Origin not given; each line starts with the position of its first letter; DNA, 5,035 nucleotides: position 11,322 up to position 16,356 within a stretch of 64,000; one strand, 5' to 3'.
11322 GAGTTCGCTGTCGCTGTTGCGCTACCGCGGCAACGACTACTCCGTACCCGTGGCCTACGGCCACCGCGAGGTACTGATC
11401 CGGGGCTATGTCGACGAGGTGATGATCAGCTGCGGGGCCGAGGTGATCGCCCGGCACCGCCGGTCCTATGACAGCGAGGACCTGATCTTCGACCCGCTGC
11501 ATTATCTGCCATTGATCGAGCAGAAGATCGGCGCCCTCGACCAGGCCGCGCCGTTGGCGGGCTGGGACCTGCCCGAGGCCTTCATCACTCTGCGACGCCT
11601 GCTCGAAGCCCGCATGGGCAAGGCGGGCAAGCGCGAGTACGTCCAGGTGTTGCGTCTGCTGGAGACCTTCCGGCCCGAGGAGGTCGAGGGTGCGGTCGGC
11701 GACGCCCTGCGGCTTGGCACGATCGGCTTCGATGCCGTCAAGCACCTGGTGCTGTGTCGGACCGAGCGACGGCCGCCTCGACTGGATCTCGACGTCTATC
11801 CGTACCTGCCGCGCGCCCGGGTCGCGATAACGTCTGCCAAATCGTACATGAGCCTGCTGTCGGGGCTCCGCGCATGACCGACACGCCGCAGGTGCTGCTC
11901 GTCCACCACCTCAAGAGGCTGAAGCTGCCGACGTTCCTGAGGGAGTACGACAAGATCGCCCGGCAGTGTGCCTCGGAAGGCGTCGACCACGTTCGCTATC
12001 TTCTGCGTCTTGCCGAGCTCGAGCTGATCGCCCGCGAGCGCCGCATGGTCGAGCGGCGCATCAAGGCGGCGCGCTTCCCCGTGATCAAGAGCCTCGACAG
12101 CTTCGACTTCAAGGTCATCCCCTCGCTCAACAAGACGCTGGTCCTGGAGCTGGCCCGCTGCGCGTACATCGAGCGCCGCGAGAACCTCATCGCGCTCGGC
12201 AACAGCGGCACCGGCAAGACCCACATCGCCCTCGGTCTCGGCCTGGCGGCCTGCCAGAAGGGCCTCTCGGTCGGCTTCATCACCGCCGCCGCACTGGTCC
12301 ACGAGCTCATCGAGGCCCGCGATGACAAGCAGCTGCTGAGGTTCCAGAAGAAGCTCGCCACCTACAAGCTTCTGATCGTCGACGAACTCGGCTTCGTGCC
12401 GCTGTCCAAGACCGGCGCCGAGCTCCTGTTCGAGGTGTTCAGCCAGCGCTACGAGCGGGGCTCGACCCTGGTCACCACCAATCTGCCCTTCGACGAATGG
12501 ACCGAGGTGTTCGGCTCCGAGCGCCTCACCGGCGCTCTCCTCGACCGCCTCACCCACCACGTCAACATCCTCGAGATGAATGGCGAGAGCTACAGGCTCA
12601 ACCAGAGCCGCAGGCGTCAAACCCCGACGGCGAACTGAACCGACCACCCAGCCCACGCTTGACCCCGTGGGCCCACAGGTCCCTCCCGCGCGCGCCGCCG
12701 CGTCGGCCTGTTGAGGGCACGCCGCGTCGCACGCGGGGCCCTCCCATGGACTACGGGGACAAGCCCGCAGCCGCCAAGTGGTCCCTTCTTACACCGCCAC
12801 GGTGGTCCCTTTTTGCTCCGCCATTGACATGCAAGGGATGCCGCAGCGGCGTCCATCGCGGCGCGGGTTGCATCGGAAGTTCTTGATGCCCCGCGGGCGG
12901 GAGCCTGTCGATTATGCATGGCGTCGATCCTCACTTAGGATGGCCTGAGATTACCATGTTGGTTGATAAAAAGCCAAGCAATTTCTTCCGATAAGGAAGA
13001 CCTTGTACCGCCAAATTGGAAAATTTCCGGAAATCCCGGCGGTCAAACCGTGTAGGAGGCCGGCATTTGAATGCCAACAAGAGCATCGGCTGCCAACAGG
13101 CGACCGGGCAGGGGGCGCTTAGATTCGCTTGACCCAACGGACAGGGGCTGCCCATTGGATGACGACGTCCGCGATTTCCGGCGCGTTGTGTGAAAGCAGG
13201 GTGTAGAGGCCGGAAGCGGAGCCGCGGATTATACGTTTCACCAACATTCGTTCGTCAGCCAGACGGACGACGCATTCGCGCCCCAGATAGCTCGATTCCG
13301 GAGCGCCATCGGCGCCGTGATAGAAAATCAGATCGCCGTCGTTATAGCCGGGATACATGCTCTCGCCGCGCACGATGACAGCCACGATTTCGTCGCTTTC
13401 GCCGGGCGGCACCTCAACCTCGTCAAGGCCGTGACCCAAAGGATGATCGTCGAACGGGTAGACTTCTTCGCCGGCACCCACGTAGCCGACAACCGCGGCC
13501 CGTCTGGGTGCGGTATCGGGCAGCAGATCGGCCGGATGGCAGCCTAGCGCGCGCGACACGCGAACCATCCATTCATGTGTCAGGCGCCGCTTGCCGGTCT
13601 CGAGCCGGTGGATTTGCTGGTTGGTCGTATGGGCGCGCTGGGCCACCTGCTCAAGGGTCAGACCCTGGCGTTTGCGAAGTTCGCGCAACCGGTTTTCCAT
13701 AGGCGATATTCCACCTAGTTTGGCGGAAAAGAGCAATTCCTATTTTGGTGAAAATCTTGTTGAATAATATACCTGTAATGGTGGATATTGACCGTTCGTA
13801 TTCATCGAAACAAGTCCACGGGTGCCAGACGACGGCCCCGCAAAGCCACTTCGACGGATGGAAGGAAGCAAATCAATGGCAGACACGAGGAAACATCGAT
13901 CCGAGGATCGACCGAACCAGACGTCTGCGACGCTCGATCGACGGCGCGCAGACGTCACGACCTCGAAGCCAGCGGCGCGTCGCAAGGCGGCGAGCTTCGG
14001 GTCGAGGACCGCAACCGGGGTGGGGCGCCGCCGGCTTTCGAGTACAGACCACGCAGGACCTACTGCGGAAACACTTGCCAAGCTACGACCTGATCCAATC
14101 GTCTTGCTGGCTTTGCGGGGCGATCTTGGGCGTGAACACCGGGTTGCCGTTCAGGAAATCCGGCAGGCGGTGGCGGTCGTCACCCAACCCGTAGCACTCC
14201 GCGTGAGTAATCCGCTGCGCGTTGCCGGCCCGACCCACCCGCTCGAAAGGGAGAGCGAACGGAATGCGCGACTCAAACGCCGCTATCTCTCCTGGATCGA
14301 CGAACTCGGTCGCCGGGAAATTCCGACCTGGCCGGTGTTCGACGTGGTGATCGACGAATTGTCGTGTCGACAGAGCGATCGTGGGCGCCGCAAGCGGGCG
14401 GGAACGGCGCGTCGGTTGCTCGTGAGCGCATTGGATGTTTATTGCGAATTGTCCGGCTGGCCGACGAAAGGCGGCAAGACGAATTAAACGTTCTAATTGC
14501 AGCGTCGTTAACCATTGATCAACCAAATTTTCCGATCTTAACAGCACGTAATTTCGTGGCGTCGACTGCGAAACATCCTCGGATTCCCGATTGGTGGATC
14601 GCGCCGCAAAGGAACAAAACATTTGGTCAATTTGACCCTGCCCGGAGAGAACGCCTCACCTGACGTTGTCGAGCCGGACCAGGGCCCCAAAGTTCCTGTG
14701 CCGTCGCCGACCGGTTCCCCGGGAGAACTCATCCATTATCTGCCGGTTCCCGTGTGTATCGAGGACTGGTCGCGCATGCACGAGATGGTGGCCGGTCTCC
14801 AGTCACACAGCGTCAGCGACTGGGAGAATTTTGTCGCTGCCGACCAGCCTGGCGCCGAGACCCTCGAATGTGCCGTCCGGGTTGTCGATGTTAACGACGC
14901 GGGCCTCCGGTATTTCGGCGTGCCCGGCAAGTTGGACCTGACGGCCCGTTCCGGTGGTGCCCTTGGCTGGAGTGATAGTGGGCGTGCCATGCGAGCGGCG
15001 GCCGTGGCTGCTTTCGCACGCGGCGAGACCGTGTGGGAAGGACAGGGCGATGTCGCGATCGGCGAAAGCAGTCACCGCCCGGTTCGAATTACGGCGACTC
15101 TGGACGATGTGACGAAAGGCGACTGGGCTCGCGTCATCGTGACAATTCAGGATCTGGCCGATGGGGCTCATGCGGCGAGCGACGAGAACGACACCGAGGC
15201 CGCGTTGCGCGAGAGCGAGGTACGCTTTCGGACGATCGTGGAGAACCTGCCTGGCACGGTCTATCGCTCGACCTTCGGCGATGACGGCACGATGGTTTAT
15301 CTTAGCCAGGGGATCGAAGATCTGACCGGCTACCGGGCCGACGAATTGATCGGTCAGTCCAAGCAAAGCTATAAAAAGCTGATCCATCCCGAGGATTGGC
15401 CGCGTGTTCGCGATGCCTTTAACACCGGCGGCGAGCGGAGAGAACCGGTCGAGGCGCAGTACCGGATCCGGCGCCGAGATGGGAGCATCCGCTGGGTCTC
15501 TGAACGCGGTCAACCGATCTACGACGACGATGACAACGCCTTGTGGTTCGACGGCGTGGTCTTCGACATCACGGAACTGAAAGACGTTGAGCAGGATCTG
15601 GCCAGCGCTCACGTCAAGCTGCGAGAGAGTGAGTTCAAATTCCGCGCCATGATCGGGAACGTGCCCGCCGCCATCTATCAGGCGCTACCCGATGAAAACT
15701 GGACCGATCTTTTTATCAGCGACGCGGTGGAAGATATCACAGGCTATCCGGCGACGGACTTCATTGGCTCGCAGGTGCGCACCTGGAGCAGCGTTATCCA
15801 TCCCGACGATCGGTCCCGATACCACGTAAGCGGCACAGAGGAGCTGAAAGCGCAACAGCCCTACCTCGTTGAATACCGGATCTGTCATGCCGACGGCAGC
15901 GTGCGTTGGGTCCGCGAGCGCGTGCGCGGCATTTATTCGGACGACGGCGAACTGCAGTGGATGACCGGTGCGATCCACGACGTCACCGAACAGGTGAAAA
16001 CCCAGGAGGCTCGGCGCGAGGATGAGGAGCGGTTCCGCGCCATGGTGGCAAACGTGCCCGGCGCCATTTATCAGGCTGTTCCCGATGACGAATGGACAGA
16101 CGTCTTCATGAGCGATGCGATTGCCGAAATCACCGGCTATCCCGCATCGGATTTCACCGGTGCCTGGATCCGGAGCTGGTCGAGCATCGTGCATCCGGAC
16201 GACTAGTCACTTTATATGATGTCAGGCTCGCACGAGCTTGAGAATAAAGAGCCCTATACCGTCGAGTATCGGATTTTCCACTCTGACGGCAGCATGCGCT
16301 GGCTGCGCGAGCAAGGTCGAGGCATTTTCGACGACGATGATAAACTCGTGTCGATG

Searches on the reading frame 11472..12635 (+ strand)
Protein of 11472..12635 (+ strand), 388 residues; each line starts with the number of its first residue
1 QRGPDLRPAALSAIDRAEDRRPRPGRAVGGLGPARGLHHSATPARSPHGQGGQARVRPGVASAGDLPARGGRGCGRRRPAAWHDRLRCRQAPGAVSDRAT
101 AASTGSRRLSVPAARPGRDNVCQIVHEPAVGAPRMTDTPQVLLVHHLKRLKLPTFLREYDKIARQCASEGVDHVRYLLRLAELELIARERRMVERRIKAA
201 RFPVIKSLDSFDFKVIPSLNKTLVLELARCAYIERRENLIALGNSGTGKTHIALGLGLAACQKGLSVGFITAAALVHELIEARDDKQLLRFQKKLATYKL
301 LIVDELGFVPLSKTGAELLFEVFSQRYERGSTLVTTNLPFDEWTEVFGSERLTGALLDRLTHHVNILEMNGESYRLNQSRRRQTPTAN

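Call 35: search_protein_families(library=pfam, proteins=[window:11472-12635:+], max_evalue=0.001)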
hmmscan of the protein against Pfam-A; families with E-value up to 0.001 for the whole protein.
window:11472-12635:+ (388 aa): 3 families
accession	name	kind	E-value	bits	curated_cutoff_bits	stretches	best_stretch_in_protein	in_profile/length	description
PF01695.23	IstB_IS21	-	2.2e-70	237.3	24.1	1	146-380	2-236/238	IstB-like ATP binding protein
PF00308.24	Bac_DnaA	-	1.4e-09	38.8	23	1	237-336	35-136/162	Bacterial DnaA ATPAse domain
PF02562.22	PhoH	-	0.00036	20.5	27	1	232-342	15-127/205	PhoH-like protein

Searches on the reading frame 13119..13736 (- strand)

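Call 35: search_protein_families(library=pfam, proteins=[window:13119-13736:-], max_evalue=0.001)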
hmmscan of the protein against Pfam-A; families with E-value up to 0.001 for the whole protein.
window:13119-13736:- (205 aa): 6 families
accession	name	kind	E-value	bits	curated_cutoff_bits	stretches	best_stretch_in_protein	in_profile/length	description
PF13560.12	HTH_31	-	1.3e-12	48.2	27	1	16-70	5-60/64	Helix-turn-helix domain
PF01381.28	HTH_3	-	2.4e-11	43.9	23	1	17-71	1-55/55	Helix-turn-helix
PF00717.28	Peptidase_S24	-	5.4e-09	36.2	23.3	1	84-192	4-102/116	Peptidase S24-like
PF13443.12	HTH_26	-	1.6e-07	31.9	22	1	16-72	1-58/63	Cro/C1-type HTH DNA-binding domain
PF12844.13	HTH_19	-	4.8e-07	30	30.2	1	15-70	2-57/64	Helix-turn-helix domain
PF13413.12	HTH_25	-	9.9e-05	22.5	24.6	1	16-49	1-34/62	Helix-turn-helix domain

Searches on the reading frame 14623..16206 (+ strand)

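Call 35: search_protein_families(library=pfam, proteins=[window:14623-16206:+], max_evalue=0.001)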
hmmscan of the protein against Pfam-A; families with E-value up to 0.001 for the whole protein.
window:14623-16206:+ (527 aa): 6 families
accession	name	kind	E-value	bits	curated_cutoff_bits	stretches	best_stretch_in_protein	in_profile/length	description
PF08447.18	PAS_3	-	4.4e-55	184.4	25.6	3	225-313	2-89/89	PAS fold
PF13426.13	PAS_9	-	1.2e-23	83.8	27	2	220-318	9-103/103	PAS domain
PF00989.32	PAS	-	1.8e-20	73.5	22.6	2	201-307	2-104/113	PAS fold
PF08448.16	PAS_4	-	1.7e-13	51.2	23.1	1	218-320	11-109/110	PAS fold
PF13188.13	PAS_8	-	7.3e-12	45.2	21.8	0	201-244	2-44/65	PAS domain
PF14598.12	PAS_11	-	0.00045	20.6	25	0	221-301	11-88/109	PAS domain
